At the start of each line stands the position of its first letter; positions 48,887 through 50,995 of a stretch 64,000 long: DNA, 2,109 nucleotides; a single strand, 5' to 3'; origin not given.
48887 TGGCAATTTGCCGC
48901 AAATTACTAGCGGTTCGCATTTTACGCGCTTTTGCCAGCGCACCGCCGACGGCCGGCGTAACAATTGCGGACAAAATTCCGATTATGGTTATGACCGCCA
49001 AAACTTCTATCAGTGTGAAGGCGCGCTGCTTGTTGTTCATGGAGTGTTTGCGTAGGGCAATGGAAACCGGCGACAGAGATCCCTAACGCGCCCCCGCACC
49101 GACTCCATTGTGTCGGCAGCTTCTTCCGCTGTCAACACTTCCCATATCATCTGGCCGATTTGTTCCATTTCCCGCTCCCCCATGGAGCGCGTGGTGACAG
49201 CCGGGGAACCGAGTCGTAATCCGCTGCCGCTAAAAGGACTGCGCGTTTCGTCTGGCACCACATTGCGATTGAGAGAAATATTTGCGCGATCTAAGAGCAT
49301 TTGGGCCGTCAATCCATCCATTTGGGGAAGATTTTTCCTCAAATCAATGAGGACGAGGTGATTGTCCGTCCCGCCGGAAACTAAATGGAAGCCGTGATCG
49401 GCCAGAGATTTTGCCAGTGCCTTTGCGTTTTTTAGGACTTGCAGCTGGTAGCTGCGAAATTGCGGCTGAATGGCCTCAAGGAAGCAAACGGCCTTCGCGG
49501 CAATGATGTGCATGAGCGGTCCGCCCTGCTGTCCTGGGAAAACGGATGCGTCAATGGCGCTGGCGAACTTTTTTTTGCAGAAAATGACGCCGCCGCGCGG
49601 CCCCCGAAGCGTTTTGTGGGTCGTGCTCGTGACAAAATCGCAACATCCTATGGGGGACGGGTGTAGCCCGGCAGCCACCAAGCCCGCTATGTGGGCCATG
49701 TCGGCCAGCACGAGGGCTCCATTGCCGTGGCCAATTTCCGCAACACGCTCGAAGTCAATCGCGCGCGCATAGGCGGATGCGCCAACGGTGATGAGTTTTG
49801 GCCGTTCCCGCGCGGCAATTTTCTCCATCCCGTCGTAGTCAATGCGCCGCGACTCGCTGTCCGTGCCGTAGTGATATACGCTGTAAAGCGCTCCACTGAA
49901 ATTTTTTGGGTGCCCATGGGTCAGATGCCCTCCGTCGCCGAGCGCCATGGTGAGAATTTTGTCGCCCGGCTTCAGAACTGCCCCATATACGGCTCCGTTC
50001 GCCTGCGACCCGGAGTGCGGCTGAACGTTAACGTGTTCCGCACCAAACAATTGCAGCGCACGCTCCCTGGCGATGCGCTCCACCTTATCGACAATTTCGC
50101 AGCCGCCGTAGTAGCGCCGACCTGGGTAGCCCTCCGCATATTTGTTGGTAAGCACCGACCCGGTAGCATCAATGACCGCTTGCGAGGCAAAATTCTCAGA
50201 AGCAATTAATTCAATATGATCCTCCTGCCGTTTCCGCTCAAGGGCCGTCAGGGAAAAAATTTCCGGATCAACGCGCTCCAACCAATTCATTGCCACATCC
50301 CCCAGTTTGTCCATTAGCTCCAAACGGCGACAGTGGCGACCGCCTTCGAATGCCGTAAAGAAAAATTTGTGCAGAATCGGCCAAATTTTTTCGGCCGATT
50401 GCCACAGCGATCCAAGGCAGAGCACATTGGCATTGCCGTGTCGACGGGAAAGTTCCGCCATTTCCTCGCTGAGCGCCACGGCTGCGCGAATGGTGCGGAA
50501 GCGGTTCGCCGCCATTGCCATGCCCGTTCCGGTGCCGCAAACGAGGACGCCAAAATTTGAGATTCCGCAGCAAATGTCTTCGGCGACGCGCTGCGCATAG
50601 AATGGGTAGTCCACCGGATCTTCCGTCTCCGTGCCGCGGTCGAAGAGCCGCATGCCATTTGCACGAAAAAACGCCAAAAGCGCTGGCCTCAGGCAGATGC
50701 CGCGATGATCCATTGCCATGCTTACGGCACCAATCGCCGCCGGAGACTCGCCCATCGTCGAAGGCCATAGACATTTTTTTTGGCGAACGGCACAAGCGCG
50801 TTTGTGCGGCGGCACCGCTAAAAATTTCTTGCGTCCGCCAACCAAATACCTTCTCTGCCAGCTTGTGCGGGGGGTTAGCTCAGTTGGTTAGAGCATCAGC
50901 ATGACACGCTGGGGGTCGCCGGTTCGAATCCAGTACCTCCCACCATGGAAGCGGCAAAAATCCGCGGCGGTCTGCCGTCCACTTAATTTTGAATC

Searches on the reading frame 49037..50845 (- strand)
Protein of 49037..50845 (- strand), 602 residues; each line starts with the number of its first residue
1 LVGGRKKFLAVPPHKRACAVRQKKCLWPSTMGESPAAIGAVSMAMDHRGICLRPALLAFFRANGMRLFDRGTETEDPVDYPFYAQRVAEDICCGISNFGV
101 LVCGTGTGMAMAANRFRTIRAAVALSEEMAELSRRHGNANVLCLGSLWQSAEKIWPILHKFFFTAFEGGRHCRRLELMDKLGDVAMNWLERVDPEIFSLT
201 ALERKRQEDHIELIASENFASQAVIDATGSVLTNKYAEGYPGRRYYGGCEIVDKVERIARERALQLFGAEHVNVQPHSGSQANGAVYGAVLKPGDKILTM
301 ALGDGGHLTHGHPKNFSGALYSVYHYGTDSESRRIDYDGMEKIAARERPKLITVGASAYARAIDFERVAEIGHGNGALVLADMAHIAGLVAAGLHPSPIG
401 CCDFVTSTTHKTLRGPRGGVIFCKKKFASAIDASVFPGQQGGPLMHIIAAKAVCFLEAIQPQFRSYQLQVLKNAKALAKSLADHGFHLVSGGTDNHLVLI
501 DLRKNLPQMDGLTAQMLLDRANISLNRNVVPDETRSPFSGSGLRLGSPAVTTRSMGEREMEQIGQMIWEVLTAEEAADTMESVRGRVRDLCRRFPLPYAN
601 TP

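Call 50: search_protein_families(library=pfam, proteins=[window:49037-50845:-], max_evalue=0.001)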
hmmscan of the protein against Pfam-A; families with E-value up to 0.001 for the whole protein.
window:49037-50845:- (602 aa): 5 families
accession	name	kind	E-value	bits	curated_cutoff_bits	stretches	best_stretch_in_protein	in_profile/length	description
PF00464.25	SHMT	-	5.1e-155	516.4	27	1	189-567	1-399/399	Serine hydroxymethyltransferase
PF02502.23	LacAB_rpiB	-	1.1e-37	129.5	24.7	1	42-176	2-136/138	Ribose/Galactose Isomerase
PF00266.25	Aminotran_5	-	8.9e-06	25.3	21.5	1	222-432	13-222/371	Aminotransferase class-V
PF00155.27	Aminotran_1_2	-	2.1e-05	24.3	19.7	1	260-528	48-333/361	Aminotransferase class I and II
PF01212.27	Beta_elim_lyase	-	9.1e-05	22.4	27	1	237-499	19-284/288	Beta-eliminating lyase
